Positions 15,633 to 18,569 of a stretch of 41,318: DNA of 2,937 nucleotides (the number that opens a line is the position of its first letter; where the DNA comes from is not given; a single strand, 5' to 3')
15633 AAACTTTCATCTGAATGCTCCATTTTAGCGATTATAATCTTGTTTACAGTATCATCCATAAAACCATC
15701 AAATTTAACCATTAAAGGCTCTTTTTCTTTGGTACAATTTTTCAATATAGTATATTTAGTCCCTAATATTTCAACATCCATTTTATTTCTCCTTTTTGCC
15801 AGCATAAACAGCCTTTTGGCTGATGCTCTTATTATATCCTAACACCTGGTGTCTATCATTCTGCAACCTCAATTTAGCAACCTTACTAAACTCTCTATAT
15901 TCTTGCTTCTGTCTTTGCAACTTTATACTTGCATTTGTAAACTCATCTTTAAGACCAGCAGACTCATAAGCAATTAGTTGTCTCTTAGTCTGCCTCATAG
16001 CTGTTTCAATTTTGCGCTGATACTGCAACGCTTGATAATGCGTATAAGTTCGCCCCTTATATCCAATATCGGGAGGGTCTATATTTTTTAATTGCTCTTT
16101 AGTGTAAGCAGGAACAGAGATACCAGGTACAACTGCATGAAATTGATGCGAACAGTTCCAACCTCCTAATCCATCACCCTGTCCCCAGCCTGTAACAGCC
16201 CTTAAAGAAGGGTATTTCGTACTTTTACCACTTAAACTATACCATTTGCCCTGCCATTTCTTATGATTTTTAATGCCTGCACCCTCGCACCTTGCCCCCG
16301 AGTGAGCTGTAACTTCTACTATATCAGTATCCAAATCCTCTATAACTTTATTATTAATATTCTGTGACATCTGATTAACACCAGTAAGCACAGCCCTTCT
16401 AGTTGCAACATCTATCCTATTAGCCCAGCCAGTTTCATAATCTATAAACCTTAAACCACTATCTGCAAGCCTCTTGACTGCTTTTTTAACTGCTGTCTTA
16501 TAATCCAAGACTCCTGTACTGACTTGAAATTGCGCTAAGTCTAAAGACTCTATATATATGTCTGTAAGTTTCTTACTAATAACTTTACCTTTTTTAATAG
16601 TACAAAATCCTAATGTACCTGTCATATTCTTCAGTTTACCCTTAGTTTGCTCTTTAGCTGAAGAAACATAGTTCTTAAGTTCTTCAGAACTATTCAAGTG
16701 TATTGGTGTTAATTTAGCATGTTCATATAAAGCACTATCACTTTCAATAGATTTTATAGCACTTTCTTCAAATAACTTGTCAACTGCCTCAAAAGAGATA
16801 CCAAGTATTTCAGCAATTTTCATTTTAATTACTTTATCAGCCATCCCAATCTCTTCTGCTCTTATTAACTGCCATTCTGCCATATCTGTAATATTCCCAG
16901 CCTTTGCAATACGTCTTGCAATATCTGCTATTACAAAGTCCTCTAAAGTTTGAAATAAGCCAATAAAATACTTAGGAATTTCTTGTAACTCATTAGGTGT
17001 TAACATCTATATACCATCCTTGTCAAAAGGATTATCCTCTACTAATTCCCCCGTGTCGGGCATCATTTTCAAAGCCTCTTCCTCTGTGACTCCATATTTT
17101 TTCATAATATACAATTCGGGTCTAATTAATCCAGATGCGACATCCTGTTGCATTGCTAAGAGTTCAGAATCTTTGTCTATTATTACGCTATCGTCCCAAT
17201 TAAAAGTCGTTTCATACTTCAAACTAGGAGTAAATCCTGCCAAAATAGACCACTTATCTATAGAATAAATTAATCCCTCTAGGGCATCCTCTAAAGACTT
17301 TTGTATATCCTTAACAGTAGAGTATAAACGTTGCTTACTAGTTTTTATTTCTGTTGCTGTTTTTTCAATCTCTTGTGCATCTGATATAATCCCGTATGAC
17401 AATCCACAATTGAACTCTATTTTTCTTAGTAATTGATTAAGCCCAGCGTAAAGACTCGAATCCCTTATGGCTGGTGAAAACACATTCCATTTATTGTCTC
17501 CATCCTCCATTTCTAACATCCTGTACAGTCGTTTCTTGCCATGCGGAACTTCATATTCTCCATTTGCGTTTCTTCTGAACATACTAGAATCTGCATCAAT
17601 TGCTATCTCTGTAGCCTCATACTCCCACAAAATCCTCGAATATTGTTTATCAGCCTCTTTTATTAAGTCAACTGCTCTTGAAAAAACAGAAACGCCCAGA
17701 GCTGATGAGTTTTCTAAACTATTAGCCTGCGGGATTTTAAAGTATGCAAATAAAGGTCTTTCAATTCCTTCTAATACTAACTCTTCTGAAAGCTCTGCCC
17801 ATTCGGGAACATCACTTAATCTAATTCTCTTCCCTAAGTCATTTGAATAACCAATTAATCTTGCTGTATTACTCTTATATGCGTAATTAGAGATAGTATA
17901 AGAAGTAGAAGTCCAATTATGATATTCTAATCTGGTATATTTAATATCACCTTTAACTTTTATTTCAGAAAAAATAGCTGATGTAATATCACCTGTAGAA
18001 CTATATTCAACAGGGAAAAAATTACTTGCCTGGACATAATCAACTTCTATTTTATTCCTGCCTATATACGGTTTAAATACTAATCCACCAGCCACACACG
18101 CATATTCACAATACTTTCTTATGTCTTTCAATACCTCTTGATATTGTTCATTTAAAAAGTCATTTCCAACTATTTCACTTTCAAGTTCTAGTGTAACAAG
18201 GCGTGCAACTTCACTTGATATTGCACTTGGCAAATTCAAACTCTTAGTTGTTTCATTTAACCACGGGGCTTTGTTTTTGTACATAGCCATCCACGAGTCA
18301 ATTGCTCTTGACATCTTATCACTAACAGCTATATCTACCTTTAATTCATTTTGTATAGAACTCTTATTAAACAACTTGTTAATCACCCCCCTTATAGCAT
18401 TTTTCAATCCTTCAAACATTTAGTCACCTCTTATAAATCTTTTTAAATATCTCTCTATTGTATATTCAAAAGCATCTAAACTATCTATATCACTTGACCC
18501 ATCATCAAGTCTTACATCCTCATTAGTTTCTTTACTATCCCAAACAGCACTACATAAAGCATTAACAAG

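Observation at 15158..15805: Two small genes in the head module, one with an HExxH motif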

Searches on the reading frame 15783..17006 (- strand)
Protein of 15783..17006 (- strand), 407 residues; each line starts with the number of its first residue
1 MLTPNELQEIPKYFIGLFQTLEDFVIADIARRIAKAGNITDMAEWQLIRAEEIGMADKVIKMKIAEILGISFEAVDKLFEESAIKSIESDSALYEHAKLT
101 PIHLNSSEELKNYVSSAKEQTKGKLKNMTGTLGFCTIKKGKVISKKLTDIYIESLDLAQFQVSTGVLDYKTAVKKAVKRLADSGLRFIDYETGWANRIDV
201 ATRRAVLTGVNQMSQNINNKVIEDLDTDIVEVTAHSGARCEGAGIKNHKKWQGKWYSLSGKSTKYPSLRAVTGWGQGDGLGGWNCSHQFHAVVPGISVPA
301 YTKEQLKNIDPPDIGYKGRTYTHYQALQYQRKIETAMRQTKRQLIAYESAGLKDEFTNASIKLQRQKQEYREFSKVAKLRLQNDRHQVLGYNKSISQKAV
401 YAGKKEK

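Call 3: search_protein_families(library=pfam, proteins=[window:15783-17006:-], max_evalue=1)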
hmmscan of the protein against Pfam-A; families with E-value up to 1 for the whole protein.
window:15783-17006:- (407 aa): 2 families
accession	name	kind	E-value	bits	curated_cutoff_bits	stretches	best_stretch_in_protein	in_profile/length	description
PF06152.16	Phage_min_cap2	-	3.4e-100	335.9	26.3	1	2-373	1-364/366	Phage minor capsid protein 2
PF08708.16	PriCT_1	-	0.14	12.2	21.1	1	210-239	34-63/67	Primase C terminal 1 (PriCT-1)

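Call 4: search_protein_families(library=phrogs, proteins=[window:15783-17006:-], max_evalue=0.01)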
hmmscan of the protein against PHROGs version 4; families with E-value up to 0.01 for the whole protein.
window:15783-17006:- (407 aa): 1 family
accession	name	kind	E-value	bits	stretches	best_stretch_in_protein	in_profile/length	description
phrog_581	-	head and packaging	4.9e-130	436.2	1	1-404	19-397/564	minor head protein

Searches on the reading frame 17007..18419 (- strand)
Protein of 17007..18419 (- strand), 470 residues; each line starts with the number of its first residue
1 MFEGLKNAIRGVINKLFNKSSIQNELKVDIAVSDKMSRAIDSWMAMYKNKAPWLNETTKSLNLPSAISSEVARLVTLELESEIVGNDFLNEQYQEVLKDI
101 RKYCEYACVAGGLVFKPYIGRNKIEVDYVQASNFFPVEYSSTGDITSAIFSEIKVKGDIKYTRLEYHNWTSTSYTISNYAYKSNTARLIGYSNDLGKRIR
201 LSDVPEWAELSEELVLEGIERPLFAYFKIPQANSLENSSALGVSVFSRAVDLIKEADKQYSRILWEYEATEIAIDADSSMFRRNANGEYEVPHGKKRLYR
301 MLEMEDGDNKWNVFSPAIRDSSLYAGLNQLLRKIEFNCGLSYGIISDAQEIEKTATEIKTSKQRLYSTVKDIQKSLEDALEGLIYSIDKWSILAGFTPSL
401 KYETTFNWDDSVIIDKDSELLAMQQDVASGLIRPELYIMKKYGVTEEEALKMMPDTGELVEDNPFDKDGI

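Call 3: search_protein_families(library=pfam, proteins=[window:17007-18419:-], max_evalue=1)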
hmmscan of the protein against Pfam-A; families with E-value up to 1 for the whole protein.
window:17007-18419:- (470 aa): 1 family
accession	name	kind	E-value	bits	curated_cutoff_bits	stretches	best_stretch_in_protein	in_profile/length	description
PF05133.19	SPP1_portal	-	5.5e-11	42.5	25.5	1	98-449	88-403/416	Phage portal protein, SPP1 Gp6-like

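Call 4: search_protein_families(library=phrogs, proteins=[window:17007-18419:-], max_evalue=0.01)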
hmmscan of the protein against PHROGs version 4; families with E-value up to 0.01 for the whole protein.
window:17007-18419:- (470 aa): 2 families
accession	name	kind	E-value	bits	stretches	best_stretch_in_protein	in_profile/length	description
phrog_533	-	head and packaging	6.4e-148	494.3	1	1-465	1-485/495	portal protein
phrog_145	-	head and packaging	0.00022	21.1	1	349-449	354-453/493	portal protein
